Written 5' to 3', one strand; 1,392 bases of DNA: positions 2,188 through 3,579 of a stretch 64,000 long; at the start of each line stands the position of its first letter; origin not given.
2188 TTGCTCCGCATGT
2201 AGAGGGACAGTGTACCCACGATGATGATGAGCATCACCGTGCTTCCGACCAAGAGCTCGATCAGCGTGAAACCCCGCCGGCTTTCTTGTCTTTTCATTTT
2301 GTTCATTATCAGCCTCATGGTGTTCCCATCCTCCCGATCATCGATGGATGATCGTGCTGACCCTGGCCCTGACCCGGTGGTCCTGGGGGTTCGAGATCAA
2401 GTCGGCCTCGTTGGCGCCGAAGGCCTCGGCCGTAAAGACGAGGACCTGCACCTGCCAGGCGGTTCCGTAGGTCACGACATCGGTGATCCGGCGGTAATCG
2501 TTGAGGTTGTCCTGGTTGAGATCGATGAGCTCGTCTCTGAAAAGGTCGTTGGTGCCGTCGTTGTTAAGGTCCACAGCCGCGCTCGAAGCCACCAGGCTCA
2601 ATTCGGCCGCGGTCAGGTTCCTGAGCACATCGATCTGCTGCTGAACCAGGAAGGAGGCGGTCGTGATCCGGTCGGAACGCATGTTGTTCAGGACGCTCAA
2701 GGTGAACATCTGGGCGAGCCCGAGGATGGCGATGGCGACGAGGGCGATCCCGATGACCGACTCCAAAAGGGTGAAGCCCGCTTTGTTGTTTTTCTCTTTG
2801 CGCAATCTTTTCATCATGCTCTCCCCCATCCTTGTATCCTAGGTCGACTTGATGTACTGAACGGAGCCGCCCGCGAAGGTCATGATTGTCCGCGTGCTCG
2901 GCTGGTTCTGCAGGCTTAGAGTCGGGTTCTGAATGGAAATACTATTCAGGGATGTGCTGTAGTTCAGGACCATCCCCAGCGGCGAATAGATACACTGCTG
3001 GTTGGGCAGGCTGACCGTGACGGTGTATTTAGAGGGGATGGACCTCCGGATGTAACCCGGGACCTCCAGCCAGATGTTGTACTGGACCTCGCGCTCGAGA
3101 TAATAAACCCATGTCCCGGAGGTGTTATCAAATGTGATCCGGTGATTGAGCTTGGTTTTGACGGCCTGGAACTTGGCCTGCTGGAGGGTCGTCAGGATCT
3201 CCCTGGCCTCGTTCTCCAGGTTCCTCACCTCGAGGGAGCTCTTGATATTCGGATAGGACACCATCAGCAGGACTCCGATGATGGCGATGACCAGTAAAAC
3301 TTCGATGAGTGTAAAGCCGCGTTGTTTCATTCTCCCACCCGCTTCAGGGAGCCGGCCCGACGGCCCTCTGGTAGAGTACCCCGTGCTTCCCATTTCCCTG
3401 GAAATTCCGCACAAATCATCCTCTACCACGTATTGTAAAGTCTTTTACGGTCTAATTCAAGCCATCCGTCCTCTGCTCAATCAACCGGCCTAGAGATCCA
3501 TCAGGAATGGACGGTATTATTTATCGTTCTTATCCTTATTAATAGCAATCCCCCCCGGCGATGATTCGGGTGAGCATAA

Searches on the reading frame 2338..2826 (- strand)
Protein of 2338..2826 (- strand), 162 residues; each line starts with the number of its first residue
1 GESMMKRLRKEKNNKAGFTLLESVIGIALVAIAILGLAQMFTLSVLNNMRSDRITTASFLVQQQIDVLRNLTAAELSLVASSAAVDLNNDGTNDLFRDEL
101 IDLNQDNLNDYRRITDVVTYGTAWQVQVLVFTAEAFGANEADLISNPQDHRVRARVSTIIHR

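Call 49: search_protein_families(library=pfam, proteins=[window:2338-2826:-], max_evalue=0.001)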
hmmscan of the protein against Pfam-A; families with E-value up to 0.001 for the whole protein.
window:2338-2826:- (162 aa): 1 family
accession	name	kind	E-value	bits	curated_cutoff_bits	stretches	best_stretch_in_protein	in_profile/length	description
PF07963.17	N_methyl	-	6.4e-06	26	21.2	1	13-37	2-26/27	Prokaryotic N-terminal methylation motif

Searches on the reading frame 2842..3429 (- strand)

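Call 49: search_protein_families(library=pfam, proteins=[window:2842-3429:-], max_evalue=0.001)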
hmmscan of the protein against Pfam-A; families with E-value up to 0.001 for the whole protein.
window:2842-3429:- (196 aa): 2 families
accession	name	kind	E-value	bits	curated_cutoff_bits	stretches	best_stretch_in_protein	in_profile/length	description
PF07963.17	N_methyl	-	7.6e-10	38.4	21.2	1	33-59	1-27/27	Prokaryotic N-terminal methylation motif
PF12019.13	GspH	-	0.00032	21.6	21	1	74-183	1-103/108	Type II transport protein GspH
